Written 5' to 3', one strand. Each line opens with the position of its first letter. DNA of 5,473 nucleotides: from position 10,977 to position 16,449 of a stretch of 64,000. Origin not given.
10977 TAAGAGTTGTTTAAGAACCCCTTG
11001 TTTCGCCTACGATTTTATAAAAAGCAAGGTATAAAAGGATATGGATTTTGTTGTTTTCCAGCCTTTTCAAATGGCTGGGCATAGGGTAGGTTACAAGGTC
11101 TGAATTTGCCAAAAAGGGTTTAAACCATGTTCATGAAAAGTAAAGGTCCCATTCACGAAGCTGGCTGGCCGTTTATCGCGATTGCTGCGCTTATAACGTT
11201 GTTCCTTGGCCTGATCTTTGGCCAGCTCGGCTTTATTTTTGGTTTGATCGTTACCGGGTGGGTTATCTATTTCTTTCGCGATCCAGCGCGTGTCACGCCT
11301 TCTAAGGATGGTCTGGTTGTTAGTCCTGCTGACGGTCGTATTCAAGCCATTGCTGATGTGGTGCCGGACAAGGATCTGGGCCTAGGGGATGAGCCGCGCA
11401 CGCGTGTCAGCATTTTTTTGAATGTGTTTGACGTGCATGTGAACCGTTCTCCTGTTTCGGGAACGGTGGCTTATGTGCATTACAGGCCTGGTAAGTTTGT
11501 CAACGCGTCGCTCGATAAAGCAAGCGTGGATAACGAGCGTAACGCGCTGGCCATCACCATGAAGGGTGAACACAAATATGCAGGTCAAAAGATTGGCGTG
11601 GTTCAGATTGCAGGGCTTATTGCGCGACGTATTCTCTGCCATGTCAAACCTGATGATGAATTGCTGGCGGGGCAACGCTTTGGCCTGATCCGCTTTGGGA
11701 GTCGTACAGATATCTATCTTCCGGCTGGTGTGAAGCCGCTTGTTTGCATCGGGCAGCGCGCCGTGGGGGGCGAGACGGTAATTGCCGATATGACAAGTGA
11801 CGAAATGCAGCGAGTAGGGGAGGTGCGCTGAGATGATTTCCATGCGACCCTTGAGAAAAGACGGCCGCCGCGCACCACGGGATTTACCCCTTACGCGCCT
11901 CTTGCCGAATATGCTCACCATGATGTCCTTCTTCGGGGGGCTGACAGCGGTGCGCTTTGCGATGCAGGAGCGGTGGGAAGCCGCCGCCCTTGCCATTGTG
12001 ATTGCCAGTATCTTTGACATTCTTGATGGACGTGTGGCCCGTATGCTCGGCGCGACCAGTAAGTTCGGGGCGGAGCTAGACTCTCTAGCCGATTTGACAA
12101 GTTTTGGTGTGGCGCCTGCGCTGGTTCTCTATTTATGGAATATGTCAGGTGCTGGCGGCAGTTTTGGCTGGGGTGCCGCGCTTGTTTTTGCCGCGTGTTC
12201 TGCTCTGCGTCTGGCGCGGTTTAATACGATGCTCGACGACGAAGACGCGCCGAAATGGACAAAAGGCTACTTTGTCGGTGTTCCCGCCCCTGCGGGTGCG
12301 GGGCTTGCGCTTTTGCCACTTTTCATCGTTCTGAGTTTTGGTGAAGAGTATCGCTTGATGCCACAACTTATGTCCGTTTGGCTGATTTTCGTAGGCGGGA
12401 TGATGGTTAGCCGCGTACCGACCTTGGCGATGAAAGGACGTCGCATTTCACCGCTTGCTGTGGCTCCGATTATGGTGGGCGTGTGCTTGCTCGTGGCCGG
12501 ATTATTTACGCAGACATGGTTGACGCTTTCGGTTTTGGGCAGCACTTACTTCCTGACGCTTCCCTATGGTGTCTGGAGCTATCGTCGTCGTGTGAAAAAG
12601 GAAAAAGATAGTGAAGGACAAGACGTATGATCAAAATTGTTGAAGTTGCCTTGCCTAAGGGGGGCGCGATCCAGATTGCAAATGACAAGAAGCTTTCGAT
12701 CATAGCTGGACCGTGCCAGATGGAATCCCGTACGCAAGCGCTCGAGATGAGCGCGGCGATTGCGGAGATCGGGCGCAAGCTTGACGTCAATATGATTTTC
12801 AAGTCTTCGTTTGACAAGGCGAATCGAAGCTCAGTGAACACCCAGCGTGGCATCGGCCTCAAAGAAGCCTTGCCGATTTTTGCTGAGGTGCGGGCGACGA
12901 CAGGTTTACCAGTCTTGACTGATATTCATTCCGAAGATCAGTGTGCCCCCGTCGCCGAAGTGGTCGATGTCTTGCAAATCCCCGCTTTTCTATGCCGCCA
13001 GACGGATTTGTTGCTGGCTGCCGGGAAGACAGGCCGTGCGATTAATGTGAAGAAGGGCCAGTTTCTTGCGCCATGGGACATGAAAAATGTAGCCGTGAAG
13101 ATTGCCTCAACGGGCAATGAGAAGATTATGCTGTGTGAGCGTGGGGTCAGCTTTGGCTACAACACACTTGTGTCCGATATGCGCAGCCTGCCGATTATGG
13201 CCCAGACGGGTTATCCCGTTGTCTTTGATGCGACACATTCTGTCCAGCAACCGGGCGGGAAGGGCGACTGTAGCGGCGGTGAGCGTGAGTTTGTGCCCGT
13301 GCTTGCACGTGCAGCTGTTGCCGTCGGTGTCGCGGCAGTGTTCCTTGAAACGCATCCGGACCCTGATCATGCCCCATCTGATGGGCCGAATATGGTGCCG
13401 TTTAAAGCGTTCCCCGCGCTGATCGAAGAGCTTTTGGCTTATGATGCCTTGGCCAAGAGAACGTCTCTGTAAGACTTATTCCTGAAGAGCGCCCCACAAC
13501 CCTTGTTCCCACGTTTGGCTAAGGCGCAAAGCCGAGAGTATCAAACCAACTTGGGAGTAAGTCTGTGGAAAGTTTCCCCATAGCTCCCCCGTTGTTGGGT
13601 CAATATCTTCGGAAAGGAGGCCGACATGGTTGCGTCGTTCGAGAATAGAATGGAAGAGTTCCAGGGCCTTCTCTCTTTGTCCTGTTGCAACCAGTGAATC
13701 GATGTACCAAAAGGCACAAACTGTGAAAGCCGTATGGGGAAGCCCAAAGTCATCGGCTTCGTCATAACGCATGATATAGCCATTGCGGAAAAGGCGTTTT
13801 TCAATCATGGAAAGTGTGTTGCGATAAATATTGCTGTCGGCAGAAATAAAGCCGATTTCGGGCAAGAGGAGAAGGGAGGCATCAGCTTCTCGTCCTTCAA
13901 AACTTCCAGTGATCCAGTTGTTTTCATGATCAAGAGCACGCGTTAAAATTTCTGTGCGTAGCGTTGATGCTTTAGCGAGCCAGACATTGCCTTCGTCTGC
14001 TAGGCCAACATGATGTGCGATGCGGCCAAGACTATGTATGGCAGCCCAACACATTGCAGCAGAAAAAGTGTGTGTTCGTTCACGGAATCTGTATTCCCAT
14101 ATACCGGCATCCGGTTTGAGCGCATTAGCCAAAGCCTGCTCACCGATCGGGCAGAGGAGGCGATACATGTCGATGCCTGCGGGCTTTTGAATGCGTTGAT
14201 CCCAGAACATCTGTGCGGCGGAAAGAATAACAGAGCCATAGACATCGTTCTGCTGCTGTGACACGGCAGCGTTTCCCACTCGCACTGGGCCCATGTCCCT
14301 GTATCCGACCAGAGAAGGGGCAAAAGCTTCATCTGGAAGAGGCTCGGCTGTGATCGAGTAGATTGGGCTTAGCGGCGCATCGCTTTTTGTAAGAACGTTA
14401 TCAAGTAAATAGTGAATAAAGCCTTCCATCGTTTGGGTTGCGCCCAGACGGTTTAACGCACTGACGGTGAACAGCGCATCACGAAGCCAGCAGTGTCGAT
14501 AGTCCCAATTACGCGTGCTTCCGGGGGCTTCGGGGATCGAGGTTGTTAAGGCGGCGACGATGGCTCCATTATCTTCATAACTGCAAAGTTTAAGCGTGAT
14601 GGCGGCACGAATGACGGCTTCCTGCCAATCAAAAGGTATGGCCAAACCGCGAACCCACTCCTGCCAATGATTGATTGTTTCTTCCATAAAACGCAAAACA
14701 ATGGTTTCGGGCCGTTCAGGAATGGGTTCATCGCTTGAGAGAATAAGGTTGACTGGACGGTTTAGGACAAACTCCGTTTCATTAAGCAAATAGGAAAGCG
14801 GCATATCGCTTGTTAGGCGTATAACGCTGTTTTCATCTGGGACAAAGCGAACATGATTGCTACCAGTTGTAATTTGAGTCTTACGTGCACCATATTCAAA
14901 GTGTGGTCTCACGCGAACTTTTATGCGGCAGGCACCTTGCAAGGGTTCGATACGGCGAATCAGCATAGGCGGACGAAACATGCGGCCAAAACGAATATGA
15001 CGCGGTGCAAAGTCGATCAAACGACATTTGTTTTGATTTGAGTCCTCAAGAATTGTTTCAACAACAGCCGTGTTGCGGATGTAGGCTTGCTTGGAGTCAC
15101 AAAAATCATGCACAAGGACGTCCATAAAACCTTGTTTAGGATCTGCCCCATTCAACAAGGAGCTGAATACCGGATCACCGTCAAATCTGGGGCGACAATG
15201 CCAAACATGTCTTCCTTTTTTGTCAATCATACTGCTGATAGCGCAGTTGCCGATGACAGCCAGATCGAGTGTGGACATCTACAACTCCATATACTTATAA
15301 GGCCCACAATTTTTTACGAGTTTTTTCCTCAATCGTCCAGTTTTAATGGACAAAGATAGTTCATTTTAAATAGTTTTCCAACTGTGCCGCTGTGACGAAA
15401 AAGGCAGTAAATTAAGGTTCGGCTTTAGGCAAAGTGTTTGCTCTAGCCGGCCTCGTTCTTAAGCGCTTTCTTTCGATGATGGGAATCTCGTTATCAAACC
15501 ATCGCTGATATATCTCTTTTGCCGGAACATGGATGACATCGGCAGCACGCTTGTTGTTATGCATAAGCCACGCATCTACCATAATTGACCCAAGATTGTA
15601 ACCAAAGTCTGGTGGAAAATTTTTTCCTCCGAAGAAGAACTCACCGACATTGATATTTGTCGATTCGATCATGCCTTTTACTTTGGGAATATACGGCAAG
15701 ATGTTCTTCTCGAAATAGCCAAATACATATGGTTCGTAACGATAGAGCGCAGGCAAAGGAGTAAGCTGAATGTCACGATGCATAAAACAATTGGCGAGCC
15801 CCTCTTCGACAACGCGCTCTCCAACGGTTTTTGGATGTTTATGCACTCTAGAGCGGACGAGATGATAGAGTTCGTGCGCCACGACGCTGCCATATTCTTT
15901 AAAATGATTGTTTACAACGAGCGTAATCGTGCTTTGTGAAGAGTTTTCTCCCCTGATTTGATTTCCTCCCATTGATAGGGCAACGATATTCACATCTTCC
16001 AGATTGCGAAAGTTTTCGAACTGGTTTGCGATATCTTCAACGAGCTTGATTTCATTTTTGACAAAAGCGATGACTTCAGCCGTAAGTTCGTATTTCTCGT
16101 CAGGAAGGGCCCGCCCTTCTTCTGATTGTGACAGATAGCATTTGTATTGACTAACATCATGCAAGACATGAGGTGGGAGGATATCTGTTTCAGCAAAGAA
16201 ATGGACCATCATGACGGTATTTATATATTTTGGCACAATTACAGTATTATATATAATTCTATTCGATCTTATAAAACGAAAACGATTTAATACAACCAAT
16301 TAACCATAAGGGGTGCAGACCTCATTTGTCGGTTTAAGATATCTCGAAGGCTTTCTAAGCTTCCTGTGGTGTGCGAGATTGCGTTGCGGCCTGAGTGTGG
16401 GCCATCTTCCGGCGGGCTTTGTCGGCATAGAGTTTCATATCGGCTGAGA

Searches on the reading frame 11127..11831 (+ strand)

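Call 55: search_protein_families(library=pfam, proteins=[window:11127-11831:+], max_evalue=0.0001)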
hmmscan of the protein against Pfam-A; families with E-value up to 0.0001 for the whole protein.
window:11127-11831:+ (234 aa): 1 family
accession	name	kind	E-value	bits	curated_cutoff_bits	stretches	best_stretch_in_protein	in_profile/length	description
PF02666.20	PS_Dcarbxylase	-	4.2e-46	157.5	22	1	44-220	3-198/198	Phosphatidylserine decarboxylase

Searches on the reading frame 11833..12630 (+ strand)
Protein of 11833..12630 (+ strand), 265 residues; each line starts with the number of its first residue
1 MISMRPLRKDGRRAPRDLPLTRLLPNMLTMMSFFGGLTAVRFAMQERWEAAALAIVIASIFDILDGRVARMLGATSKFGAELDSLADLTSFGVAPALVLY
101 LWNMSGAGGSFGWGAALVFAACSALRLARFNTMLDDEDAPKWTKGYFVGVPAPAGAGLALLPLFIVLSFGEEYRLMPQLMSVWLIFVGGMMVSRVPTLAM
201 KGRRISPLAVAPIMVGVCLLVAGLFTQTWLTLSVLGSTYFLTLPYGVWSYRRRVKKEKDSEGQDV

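Call 55: search_protein_families(library=pfam, proteins=[window:11833-12630:+], max_evalue=0.0001)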
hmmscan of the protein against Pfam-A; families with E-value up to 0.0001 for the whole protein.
window:11833-12630:+ (265 aa): 2 families
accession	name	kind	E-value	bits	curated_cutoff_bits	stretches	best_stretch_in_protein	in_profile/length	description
PF01066.26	CDP-OH_P_transf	-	1.1e-23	84.8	22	1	23-177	2-138/152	CDP-alcohol phosphatidyltransferase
PF08009.16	CDP-OH_P_tran_2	-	4.3e-07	30.2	21.5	1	210-244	3-37/37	CDP-alcohol phosphatidyltransferase 2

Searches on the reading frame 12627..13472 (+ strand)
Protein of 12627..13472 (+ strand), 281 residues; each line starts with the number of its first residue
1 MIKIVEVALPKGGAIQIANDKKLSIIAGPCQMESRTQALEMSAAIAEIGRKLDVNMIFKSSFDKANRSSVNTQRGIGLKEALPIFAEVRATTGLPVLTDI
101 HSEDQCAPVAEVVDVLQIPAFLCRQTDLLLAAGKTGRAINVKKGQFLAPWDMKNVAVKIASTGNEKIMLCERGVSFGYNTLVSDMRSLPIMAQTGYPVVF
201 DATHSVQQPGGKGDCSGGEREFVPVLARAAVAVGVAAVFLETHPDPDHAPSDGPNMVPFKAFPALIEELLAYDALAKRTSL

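Call 55: search_protein_families(library=pfam, proteins=[window:12627-13472:+], max_evalue=0.0001)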
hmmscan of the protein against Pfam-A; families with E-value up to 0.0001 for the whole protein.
window:12627-13472:+ (281 aa): 1 family
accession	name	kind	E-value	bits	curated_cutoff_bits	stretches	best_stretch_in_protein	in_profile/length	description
PF00793.26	DAHP_synth_1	-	2.1e-73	247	25.5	1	14-262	9-254/270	DAHP synthetase I family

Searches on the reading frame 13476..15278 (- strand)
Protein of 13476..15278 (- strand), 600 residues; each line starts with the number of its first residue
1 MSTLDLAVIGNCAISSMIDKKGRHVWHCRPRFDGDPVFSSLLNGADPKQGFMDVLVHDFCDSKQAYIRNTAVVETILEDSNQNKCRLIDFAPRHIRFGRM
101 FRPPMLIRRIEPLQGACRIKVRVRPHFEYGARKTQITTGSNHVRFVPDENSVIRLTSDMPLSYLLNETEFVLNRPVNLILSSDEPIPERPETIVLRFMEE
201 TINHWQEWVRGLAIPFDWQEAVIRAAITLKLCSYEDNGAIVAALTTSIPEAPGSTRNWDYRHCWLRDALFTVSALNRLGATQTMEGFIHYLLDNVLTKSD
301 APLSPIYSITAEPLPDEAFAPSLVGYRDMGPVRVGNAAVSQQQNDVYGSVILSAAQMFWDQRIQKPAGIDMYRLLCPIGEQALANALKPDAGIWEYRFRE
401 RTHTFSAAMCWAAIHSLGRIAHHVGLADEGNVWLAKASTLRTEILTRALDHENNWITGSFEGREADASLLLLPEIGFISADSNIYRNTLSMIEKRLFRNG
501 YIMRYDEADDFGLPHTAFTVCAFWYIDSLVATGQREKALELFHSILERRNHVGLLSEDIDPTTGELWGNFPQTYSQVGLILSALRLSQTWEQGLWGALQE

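Call 10: find_encoding_contigs(protein=window:13476-15278:-, flank=10000, max_places=2)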
Protein window:13476-15278:- (600 aa): no gene with exactly this product is on record in the collection.

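Call 55: search_protein_families(library=pfam, proteins=[window:13476-15278:-], max_evalue=0.0001)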
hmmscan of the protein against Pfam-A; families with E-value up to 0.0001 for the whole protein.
window:13476-15278:- (600 aa): 3 families
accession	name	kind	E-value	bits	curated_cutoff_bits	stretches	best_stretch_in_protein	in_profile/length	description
PF00723.27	Glyco_hydro_15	-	5.8e-46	157.7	22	1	219-580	4-423/427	Glycosyl hydrolases family 15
PF19291.4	TREH_N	-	2e-05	24.4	23.1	1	7-148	19-147/211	Trehalase-like, N-terminal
PF06824.17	Glyco_hydro_125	-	5.4e-05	22.7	23.4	1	468-561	299-391/414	Metal-independent alpha-mannosidase (GH125)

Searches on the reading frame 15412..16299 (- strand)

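Call 55: search_protein_families(library=pfam, proteins=[window:15412-16299:-], max_evalue=0.0001)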
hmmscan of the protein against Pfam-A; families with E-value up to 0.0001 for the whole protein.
window:15412-16299:- (295 aa): 1 family
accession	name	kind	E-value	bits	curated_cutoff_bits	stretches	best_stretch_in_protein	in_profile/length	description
PF10026.15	DUF2268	-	1.3e-13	51.3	23.6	1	121-264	47-194/195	Predicted Zn-dependent protease (DUF2268)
